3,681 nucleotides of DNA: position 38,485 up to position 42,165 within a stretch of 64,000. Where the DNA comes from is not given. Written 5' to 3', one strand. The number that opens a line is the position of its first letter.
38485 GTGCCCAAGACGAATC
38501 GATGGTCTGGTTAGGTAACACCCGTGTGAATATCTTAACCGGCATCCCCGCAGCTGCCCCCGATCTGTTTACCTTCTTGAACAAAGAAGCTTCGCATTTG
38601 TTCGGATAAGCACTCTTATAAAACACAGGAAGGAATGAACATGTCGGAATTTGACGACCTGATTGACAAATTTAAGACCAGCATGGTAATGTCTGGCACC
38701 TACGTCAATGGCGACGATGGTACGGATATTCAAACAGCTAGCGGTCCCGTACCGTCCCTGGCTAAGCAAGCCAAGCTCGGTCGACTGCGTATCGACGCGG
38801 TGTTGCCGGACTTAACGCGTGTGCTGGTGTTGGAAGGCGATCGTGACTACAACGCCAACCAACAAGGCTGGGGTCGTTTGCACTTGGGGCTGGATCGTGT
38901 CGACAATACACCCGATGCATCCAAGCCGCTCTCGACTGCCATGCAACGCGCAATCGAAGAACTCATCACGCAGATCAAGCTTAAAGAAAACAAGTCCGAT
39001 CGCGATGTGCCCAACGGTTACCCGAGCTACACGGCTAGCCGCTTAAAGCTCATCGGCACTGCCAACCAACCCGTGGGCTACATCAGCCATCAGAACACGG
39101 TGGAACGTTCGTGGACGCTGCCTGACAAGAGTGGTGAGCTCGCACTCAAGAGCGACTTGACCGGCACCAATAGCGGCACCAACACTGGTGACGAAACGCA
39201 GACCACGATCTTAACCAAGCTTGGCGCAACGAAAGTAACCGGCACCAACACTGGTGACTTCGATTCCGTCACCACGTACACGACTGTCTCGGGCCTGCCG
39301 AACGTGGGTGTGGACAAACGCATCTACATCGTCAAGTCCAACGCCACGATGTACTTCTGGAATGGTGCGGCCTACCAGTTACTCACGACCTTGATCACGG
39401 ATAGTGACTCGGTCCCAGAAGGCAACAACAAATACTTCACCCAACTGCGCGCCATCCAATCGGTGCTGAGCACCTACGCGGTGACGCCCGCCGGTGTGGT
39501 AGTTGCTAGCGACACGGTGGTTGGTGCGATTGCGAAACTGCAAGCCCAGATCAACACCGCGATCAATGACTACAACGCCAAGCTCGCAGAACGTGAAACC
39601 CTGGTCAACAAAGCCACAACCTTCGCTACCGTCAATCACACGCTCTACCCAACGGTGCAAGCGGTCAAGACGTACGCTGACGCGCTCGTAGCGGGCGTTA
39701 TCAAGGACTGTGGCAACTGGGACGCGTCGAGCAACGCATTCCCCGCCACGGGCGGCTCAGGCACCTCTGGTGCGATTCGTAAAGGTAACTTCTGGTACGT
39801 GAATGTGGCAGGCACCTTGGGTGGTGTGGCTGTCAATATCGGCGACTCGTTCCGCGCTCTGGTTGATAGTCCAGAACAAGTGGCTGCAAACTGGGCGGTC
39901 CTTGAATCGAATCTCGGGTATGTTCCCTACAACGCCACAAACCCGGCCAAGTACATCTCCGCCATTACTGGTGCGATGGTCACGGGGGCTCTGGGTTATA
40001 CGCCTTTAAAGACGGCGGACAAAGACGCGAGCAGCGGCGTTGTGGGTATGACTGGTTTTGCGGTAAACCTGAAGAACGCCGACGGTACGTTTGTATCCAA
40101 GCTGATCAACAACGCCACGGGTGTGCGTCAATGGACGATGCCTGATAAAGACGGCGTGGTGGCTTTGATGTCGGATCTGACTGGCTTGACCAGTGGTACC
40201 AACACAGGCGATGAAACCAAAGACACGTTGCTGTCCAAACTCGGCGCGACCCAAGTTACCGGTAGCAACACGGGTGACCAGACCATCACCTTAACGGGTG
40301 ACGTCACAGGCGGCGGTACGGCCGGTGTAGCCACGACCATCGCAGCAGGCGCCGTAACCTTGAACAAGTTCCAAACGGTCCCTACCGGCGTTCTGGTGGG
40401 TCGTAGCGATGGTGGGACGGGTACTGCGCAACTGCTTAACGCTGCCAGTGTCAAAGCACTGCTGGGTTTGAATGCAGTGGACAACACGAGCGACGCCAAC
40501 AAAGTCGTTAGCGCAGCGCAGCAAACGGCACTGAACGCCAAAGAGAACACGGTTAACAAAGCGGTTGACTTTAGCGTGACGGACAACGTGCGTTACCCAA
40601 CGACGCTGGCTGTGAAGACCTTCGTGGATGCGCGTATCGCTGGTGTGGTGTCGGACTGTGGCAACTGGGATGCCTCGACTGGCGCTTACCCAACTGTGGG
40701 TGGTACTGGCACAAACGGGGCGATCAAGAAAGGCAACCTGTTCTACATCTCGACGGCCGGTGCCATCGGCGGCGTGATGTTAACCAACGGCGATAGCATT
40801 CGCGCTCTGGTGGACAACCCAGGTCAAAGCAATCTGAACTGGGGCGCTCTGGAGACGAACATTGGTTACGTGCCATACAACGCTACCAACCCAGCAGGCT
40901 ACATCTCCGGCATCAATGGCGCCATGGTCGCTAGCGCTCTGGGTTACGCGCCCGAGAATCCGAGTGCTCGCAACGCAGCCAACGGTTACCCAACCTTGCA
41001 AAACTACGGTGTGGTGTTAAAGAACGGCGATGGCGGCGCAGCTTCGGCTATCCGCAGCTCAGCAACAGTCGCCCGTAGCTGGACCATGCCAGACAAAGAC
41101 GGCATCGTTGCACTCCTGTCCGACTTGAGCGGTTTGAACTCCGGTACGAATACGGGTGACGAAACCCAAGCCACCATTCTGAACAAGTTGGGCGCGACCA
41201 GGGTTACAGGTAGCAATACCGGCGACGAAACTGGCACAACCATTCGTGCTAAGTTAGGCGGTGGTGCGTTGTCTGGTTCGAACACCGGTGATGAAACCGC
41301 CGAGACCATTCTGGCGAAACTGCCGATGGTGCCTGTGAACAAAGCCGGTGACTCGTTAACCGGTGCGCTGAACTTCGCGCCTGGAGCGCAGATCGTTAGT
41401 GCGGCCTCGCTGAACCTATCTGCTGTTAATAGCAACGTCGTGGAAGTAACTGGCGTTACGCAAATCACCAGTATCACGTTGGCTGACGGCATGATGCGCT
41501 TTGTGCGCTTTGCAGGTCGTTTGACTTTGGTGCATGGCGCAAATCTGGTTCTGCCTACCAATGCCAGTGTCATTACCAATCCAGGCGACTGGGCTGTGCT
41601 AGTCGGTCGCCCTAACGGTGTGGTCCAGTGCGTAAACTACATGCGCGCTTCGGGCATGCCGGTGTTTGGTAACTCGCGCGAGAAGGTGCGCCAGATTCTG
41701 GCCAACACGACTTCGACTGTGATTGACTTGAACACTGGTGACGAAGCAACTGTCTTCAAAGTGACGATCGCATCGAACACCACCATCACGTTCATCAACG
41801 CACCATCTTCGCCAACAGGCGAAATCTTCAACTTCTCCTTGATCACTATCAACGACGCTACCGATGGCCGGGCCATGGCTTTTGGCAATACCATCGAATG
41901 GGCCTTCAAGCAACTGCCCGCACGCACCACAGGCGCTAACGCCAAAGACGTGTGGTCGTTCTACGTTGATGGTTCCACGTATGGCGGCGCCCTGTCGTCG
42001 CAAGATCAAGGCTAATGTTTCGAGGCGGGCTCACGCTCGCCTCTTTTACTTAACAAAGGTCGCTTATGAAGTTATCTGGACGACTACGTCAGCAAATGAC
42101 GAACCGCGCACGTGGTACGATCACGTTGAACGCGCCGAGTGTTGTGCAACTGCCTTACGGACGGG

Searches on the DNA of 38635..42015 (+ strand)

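Call 5: search_dna_similar(query=window:38635-42015:+, collection=phages, mode=near, max_rows=15)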
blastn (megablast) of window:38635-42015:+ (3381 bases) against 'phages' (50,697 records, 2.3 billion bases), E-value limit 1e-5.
No match.

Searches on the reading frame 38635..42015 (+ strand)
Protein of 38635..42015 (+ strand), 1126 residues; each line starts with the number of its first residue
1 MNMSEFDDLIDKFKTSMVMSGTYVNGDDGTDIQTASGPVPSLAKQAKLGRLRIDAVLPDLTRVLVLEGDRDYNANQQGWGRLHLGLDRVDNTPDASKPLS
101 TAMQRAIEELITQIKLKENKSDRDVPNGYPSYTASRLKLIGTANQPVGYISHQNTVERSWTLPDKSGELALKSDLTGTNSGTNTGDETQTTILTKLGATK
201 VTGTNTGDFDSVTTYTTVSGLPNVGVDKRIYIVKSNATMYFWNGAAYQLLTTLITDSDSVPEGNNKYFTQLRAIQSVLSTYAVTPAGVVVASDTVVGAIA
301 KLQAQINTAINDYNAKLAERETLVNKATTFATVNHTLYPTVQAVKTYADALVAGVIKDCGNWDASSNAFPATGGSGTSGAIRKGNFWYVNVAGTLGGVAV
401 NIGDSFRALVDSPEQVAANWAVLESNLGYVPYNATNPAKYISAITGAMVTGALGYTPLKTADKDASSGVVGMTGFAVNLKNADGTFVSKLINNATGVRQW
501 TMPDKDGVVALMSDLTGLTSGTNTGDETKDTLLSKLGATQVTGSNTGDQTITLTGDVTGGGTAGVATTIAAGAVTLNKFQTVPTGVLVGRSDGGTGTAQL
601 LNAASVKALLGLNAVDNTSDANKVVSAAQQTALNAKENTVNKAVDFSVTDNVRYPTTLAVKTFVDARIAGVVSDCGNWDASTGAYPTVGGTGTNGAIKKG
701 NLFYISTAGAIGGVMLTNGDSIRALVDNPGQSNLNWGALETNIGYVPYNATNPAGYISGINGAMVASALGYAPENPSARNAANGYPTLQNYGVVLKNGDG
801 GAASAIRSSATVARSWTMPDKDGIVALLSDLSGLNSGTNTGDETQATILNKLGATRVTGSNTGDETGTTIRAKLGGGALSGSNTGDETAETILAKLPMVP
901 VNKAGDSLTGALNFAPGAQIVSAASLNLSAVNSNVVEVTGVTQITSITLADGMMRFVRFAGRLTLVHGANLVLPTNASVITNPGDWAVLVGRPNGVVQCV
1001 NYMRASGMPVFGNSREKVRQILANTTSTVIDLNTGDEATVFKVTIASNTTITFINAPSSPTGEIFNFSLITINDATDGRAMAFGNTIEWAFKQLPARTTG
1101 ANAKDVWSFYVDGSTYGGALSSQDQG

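Call 7: search_dna_similar(query=window:38635-42015:+, collection=phages, mode=protein, max_rows=15)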
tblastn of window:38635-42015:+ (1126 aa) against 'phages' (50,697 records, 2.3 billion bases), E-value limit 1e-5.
Records with a match: 3; places in all: 3; records where one place covers at least 80% of the query: 0.
Best place of each record, by identity: <60% 3.
By first word of the organism name: Flavobacterium 2; EBPR 1.
By host as written in the record: Flavobacterium sp. 2; - 1.
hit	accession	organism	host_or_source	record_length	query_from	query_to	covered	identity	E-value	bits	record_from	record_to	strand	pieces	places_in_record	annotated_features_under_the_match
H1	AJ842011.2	Flavobacterium phage 11b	Flavobacterium sp.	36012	210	307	9%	40.0%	3e-9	68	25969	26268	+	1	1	conserved hypothetical protein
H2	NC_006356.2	Flavobacterium phage 11b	Flavobacterium sp.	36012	210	307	9%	40.0%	3e-9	68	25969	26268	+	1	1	peptidase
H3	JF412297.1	EBPR siphovirus 2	-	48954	937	1010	7%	47.4%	2e-8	65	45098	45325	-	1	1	gp74: hypothetical protein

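Call 12: search_protein_families(library=phrogs, proteins=[window:38635-42015:+], max_evalue=0.00001)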
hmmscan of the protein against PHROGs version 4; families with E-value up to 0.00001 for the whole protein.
window:38635-42015:+ (1126 aa): 1 family
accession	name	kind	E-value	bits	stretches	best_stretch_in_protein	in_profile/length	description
phrog_4302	-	unknown function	1.9e-15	57.7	0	777-836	164-223/499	-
